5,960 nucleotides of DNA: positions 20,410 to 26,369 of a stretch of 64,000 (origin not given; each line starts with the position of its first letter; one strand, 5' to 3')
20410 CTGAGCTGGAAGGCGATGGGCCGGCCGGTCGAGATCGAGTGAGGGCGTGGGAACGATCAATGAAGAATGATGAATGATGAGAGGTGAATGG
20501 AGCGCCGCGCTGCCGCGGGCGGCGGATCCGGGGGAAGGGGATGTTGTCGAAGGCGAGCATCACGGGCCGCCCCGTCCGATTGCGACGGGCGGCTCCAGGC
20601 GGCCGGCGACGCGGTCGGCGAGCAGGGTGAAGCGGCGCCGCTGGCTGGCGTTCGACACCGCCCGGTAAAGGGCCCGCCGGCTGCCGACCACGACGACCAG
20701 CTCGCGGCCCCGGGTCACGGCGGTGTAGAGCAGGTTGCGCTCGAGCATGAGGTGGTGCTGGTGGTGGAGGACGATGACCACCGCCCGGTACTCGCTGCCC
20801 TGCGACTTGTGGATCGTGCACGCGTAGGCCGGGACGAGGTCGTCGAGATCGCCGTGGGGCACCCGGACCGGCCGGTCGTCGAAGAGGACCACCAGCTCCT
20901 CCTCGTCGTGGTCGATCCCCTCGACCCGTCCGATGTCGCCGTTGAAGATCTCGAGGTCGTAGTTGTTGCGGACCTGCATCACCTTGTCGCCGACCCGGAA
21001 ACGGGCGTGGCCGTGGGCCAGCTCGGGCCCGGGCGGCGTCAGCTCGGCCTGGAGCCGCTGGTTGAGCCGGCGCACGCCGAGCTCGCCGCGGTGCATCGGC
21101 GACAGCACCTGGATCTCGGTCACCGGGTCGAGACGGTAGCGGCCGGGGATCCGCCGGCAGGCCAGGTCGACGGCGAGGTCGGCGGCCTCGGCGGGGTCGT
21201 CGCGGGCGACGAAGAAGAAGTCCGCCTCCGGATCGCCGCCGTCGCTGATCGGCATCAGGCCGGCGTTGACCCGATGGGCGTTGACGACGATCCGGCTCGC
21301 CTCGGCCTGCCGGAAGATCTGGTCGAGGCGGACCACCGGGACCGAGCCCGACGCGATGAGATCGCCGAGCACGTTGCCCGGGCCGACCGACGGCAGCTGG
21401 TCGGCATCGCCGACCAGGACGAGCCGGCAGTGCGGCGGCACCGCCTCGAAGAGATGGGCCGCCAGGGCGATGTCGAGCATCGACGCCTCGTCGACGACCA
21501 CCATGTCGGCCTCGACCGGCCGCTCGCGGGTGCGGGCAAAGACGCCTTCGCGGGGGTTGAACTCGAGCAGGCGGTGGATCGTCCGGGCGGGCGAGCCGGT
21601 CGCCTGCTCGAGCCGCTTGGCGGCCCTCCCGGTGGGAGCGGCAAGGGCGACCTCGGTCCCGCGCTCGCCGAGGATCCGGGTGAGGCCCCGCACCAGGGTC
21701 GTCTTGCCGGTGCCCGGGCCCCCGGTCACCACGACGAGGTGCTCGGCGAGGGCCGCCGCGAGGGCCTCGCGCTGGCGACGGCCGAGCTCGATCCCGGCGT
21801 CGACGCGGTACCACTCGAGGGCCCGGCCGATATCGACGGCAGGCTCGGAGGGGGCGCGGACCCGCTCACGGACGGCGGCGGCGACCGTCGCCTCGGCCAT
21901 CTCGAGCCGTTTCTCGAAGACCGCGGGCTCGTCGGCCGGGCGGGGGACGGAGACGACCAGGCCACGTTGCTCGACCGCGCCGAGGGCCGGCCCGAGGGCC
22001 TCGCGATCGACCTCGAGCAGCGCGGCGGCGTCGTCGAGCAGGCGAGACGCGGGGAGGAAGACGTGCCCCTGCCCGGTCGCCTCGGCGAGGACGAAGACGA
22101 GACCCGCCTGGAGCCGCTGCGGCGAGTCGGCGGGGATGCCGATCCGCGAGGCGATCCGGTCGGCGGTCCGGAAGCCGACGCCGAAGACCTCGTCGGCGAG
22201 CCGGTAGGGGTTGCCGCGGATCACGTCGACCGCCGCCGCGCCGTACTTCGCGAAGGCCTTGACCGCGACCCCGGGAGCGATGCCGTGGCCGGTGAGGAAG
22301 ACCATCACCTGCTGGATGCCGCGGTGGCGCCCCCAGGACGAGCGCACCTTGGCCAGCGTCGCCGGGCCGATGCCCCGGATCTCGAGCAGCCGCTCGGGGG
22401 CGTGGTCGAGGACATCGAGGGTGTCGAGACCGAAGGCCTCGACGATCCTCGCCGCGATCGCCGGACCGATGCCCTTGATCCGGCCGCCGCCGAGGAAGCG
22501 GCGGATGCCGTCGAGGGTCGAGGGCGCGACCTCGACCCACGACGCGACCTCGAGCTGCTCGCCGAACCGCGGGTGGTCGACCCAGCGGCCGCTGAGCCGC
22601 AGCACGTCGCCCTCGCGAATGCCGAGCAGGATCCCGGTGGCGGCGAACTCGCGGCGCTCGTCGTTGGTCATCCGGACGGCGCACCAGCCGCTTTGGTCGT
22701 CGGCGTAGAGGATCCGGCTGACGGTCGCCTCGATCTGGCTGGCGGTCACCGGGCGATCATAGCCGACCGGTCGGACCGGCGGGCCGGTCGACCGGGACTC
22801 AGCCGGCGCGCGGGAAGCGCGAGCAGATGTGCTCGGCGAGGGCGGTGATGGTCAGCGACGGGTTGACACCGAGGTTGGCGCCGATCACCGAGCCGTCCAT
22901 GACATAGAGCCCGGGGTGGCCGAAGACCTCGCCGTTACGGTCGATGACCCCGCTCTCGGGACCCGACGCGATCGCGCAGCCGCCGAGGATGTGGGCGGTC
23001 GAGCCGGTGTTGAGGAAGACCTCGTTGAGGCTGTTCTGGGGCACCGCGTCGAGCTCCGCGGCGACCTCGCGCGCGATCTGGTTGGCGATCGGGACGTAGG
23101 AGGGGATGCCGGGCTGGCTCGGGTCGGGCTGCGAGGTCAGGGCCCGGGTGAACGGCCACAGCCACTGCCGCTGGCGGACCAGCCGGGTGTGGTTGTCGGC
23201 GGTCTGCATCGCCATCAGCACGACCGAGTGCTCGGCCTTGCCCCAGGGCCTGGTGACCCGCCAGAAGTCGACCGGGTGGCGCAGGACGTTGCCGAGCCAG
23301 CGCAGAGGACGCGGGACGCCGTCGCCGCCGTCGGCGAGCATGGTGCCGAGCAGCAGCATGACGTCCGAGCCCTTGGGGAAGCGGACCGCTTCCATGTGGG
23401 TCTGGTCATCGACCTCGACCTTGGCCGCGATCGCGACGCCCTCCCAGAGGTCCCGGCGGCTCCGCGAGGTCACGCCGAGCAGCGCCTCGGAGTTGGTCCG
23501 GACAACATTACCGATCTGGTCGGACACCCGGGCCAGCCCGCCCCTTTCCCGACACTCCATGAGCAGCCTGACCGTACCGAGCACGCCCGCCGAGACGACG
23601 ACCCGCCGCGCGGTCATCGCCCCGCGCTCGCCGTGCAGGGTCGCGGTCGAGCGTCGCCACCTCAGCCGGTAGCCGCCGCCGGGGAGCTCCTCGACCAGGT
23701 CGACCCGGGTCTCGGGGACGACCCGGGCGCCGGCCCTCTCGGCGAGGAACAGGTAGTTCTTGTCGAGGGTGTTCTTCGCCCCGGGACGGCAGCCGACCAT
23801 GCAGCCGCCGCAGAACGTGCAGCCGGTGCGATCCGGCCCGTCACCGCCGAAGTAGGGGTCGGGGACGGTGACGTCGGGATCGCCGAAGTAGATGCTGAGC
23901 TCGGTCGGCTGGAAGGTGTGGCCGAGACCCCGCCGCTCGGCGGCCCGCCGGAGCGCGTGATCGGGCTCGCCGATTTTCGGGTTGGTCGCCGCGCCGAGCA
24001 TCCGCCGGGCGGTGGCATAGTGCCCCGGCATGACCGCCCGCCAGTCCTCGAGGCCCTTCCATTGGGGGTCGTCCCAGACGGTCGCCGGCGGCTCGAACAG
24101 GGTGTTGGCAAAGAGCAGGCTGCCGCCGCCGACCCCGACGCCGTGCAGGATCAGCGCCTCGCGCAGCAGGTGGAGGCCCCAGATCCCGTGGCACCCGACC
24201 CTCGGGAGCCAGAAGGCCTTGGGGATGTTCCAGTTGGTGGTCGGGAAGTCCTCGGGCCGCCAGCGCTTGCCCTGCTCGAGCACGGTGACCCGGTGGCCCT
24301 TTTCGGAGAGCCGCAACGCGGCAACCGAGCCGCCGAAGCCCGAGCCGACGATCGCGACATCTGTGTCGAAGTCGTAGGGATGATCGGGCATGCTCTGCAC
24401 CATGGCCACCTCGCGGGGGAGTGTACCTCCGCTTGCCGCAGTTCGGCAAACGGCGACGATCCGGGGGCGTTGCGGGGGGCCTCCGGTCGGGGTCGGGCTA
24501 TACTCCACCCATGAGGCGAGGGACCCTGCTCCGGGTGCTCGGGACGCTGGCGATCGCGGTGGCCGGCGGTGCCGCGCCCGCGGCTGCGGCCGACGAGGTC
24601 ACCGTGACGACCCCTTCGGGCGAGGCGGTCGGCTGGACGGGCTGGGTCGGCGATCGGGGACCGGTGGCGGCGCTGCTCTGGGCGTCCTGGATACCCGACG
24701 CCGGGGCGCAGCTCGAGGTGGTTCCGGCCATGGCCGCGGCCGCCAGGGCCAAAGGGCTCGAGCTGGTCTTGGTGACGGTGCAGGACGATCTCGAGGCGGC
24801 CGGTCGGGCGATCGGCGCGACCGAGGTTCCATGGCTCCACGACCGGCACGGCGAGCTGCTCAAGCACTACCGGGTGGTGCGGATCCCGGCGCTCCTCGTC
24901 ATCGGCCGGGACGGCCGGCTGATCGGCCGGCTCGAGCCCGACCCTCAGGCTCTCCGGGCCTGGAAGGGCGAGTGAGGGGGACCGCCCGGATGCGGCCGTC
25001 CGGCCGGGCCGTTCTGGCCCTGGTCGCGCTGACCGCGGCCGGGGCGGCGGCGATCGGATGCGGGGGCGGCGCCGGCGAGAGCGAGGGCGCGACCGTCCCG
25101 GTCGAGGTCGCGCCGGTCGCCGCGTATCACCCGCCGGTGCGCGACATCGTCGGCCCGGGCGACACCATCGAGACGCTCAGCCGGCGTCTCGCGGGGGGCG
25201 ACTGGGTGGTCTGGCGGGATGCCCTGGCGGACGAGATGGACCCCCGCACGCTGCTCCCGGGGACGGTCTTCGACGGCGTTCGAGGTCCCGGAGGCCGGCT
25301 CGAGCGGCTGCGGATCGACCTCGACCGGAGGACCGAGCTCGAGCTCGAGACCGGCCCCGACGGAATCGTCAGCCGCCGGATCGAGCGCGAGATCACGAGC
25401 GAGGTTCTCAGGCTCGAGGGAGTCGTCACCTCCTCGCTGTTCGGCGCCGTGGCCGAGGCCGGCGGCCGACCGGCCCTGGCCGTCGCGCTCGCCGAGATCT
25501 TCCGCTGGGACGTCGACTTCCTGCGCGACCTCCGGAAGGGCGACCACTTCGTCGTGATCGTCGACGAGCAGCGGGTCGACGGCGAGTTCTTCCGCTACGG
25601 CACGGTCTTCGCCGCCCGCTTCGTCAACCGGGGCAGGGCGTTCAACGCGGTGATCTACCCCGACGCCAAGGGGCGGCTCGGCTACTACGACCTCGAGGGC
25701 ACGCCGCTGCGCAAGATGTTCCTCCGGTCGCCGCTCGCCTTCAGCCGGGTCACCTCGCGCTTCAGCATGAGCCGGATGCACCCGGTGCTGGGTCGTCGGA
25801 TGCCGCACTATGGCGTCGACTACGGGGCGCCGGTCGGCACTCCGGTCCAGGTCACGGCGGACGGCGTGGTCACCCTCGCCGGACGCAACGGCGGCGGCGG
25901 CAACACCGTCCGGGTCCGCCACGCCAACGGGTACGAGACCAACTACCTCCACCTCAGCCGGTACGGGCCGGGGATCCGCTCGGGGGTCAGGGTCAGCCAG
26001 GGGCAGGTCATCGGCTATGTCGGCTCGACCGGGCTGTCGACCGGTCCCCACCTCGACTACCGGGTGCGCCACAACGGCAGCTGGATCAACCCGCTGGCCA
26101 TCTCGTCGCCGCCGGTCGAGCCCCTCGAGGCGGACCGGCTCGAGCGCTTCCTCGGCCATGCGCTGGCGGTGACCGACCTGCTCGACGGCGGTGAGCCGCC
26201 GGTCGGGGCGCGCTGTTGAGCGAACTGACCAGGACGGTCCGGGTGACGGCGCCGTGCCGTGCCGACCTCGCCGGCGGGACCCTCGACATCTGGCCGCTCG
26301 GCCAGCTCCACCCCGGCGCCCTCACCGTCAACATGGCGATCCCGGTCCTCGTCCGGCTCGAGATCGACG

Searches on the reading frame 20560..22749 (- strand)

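Call 8: search_protein_families(library=pfam, proteins=[window:20560-22749:-], max_evalue=0.001)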
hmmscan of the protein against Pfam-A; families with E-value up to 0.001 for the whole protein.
window:20560-22749:- (729 aa): 15 families
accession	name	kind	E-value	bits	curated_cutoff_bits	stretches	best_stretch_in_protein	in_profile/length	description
PF13245.12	AAA_19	-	8.9e-44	149.4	25.1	1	326-457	1-134/134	AAA domain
PF13604.12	AAA_30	-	2.6e-43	148.4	27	1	322-496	2-170/191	AAA domain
PF14490.11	HHH_RecD2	-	5.3e-36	122.9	27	1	142-231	2-92/92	ATP-dependent RecD2 DNA helicase HHH domain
PF18335.7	SH3_13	-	1.5e-22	79.5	41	1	562-623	1-65/65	ATP-dependent RecD-like DNA helicase SH3 domain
PF13538.12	UvrD_C_2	-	2.8e-17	62.8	27.4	1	640-688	1-52/52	UvrD-like helicase C-terminal domain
PF23139.1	OB_YrrC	-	4.8e-16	58.9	27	1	5-76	3-76/76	ATP-dependent DNA helicase YrrC, OB-fold domain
PF01443.25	Viral_helicase1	-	3.7e-10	40.4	21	1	643-687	179-226/228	Viral superfamily 1 RNA helicase core domain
PF13086.12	AAA_11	-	2.4e-09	37.8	27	1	323-372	3-60/257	AAA domain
PF13521.12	AAA_28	-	2.2e-07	31.7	27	1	339-441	2-101/164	AAA domain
PF14520.12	HHH_5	-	2.3e-07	31.6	27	1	91-137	7-53/57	Helix-hairpin-helix domain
PF13401.12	AAA_22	-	4.9e-05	24.1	27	1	337-433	6-104/130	AAA domain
PF09848.15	SLFN-g3_helicase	-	6.2e-05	22.9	24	1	337-423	2-89/354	Schlafen group 3, DNA/RNA helicase domain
PF13191.12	AAA_16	-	8.4e-05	23.6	32.6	1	325-371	7-59/167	AAA ATPase domain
PF05970.20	PIF1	-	0.00013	22.1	25.9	1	335-437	21-122/223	PIF1-like helicase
PF03308.22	MeaB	-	0.00093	18.7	23.1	0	335-371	32-68/273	Methylmalonyl Co-A mutase-associated GTPase MeaB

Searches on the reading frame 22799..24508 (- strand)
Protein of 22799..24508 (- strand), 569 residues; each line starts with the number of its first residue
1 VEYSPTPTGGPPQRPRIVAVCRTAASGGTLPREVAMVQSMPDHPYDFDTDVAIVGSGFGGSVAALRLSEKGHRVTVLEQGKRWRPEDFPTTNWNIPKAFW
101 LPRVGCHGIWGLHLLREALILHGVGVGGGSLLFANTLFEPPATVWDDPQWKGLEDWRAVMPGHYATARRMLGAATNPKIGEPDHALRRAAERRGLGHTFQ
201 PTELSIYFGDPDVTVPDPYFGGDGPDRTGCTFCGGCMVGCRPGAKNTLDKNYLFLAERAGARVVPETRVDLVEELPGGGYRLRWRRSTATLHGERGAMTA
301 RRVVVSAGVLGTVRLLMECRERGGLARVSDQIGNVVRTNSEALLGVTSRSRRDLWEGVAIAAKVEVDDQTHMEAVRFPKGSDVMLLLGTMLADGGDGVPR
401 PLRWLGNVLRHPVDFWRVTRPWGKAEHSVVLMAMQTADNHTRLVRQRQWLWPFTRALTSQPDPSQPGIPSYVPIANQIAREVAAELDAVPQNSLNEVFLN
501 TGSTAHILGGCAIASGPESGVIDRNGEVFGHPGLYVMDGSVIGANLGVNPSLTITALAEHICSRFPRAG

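Call 8: search_protein_families(library=pfam, proteins=[window:22799-24508:-], max_evalue=0.001)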
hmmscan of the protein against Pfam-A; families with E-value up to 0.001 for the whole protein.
window:22799-24508:- (569 aa): 7 families
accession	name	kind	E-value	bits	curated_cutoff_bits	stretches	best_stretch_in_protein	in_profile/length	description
PF05199.19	GMC_oxred_C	-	1.3e-15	58.6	24.6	1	493-558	73-139/139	GMC oxidoreductase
PF00732.25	GMC_oxred_N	-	8.7e-09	35.9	23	1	226-318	107-199/218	GMC oxidoreductase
PF01266.30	DAO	-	2.1e-08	34.5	27.9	1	50-80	1-31/353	FAD dependent oxidoreductase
PF13450.12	NAD_binding_8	-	4.4e-07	30.5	21.9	1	53-82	1-30/68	NAD(P)-binding Rossmann-like domain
PF00890.30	FAD_binding_2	-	2.1e-06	27.6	20.4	1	50-82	1-33/414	FAD binding domain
PF07992.20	Pyr_redox_2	-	9.3e-06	25.7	26.1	1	50-82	2-34/291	Pyridine nucleotide-disulphide oxidoreductase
PF01494.25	FAD_binding_3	-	0.00048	19.9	22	1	48-80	1-33/349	FAD binding domain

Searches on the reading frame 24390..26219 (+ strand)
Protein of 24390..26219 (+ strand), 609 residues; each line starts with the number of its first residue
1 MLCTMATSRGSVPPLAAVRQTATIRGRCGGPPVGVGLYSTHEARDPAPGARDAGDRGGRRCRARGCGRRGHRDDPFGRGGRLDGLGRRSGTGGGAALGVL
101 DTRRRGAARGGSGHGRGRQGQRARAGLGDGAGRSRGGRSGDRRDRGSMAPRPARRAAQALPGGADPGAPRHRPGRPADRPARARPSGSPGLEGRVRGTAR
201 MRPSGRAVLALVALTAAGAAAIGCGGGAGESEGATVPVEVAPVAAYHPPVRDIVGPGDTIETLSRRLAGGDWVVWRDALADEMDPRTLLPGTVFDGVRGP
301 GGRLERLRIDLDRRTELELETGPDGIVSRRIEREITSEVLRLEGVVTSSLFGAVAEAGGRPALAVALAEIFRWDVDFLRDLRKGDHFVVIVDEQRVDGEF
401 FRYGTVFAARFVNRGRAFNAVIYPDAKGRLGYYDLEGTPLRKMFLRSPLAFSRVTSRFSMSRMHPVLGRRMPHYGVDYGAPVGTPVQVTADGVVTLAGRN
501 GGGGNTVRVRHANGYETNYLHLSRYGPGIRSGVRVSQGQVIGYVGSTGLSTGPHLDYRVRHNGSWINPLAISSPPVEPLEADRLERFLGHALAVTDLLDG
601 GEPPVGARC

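Call 8: search_protein_families(library=pfam, proteins=[window:24390-26219:+], max_evalue=0.001)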
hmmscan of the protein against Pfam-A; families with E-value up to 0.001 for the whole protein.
window:24390-26219:+ (609 aa): 2 families
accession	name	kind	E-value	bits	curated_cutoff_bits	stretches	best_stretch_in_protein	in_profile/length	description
PF01551.29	Peptidase_M23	-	1.3e-29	102.7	28.7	1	472-568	2-96/96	Peptidase family M23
PF19425.4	Csd3_N2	-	1.8e-09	38.1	27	1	341-458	8-120/122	Csd3 second domain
